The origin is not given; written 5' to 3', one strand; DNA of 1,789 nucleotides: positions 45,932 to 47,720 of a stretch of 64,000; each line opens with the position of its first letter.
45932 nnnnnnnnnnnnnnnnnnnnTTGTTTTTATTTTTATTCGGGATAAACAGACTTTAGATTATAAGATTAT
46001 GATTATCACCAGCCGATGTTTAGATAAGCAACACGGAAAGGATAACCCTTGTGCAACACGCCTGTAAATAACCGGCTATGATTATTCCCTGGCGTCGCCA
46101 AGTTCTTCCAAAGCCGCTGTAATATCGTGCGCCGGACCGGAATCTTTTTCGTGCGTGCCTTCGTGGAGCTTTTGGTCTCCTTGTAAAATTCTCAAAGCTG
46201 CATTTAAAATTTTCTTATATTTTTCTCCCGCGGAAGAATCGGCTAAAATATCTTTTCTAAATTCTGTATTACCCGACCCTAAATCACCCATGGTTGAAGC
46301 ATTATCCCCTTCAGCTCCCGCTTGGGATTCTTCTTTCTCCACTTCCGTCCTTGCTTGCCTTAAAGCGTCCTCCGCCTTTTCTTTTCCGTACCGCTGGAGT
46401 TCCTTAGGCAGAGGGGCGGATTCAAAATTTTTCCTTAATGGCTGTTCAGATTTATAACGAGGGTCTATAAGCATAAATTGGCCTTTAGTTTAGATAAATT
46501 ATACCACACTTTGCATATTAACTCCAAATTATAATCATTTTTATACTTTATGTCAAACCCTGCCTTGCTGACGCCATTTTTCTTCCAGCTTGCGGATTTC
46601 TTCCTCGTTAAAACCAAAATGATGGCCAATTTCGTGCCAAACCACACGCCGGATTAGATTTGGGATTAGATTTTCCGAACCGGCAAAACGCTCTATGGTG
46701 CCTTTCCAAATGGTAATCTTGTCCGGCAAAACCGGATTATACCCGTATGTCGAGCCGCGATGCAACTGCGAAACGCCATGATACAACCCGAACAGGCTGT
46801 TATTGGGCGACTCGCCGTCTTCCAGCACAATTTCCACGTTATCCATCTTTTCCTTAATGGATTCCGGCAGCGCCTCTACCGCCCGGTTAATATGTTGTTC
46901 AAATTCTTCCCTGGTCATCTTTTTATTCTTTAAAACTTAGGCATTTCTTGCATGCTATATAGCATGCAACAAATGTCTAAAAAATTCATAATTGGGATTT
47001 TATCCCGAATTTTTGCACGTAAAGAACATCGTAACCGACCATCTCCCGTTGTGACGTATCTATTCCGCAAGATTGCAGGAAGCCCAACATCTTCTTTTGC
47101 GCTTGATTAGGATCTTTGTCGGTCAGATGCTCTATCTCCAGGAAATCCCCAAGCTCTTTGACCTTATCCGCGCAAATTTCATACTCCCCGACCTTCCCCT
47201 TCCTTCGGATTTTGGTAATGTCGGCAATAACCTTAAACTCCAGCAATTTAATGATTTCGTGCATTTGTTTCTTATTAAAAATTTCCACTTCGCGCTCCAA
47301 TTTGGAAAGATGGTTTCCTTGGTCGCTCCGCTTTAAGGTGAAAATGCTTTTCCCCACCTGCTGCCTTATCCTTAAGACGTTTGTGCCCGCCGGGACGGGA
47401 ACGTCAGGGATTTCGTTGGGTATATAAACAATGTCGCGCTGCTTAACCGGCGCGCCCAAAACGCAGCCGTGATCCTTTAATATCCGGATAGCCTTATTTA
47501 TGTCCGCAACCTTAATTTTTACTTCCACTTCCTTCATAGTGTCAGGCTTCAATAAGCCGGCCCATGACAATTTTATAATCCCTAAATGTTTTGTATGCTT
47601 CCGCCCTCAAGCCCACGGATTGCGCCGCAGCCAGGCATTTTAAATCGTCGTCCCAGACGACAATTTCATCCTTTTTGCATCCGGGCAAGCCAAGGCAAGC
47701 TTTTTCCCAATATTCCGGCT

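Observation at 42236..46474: TraD/VirD4-like membrane-anchored P-loop ATPase in an operon with small orphan proteins (His/Gly-rich 66 aa, acidic 209 aa, acidic 130 aa, mini-zincin) and no other T4SS components in view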

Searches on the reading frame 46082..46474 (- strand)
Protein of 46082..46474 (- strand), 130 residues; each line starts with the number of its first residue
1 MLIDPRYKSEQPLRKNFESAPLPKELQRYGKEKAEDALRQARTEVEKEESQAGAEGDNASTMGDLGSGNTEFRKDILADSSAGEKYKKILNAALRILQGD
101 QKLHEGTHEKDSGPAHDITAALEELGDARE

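Call 3: search_protein_families(library=pfam, proteins=[window:46082-46474:-], max_evalue=0.01)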
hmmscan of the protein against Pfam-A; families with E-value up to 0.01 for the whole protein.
window:46082-46474:- (130 aa): 0 families

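Call 4: search_protein_families(library=ncbifam, proteins=[window:46082-46474:-], max_evalue=0.01)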
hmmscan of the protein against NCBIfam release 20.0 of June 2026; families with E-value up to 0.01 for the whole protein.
window:46082-46474:- (130 aa): 0 families

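Call 62: search_protein_families(library=phrogs, proteins=[window:46082-46474:-], max_evalue=0.01)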
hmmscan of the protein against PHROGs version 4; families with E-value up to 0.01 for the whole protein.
window:46082-46474:- (130 aa): 0 families

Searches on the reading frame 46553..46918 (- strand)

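Call 3: search_protein_families(library=pfam, proteins=[window:46553-46918:-], max_evalue=0.01)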
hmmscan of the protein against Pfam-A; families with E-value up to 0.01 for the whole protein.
window:46553-46918:- (121 aa): 1 family
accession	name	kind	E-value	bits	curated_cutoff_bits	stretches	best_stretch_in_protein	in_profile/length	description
PF06262.17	Zincin_1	-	3.4e-18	65.8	22.4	1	25-111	1-95/97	Zincin-like metallopeptidase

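Call 4: search_protein_families(library=ncbifam, proteins=[window:46553-46918:-], max_evalue=0.01)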
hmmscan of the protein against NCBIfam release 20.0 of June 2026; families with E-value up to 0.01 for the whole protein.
window:46553-46918:- (121 aa): 0 families

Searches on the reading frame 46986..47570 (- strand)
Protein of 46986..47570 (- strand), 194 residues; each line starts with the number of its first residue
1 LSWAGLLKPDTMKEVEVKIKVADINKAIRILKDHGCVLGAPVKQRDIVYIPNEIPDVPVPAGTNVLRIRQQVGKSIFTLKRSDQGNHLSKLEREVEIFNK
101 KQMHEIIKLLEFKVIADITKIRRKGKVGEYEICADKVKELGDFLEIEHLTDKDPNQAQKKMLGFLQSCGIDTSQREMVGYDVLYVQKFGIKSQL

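Call 3: search_protein_families(library=pfam, proteins=[window:46986-47570:-], max_evalue=0.01)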
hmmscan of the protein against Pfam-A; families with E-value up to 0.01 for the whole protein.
window:46986-47570:- (194 aa): 1 family
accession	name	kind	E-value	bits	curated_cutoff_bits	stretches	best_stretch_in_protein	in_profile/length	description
PF01928.26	CYTH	-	2.8e-16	60.3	23.2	1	12-172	1-171/179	CYTH domain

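Call 4: search_protein_families(library=ncbifam, proteins=[window:46986-47570:-], max_evalue=0.01)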
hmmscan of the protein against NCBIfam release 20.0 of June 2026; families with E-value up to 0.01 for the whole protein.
window:46986-47570:- (194 aa): 1 family
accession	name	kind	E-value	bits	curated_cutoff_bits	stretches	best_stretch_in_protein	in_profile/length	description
TIGR00318.1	cyaB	equivalog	1.6e-20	73.7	57.95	1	12-172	1-160/174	class IV adenylate cyclase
